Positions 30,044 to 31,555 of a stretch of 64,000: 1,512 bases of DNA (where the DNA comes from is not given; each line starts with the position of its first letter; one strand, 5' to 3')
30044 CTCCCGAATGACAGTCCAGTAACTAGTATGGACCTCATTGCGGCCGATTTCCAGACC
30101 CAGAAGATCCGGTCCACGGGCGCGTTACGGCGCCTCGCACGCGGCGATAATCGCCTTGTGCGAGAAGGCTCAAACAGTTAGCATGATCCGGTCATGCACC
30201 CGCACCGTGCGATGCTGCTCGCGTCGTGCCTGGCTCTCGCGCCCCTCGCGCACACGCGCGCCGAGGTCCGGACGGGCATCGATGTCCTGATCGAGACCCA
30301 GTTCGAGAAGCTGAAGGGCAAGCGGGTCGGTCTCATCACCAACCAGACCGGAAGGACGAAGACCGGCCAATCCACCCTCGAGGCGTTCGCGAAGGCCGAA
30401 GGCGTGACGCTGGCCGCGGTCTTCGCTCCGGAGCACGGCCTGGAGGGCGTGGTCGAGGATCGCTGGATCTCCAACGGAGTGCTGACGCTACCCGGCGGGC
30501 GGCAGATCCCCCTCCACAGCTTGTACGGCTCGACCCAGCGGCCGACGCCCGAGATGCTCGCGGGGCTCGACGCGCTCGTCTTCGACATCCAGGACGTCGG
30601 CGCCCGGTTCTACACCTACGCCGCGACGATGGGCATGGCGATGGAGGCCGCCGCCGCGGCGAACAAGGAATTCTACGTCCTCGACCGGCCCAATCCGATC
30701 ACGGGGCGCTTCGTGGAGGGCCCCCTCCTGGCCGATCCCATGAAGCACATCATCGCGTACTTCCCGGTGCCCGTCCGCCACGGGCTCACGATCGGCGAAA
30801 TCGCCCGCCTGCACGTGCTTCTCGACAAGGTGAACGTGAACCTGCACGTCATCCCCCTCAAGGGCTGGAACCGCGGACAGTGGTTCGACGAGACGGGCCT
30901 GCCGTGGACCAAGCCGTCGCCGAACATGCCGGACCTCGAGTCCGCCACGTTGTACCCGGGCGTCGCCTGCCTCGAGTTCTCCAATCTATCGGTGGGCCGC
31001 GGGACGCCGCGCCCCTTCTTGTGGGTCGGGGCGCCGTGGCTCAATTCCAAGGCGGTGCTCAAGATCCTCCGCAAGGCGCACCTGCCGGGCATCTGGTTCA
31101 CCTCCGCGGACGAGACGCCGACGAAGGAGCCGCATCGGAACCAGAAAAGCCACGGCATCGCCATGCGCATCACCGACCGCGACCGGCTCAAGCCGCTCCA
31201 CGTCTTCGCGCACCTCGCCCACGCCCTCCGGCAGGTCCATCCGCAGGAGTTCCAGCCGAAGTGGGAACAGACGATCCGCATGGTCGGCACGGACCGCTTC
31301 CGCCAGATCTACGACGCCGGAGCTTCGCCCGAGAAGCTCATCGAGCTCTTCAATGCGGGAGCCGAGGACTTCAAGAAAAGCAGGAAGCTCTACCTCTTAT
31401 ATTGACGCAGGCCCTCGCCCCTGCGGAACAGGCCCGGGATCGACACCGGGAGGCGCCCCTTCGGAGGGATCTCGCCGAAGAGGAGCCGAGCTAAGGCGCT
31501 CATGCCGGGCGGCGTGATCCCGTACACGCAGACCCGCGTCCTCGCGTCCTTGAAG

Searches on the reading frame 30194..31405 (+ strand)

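Call 47: search_protein_families(library=pfam, proteins=[window:30194-31405:+], max_evalue=0.001)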
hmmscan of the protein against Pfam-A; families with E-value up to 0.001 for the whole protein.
window:30194-31405:+ (403 aa): 2 families
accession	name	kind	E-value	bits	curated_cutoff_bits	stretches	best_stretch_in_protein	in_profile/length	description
PF07075.17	NamZ_N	-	5.4e-73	245.1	26.9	1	45-248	1-202/203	Exo-beta-N-acetylmuramidase NamZ, N-terminal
PF20732.2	NamZ_C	-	3.7e-37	128.9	25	1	253-403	2-152/152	Exo-beta-N-acetylmuramidase NamZ, C-terminal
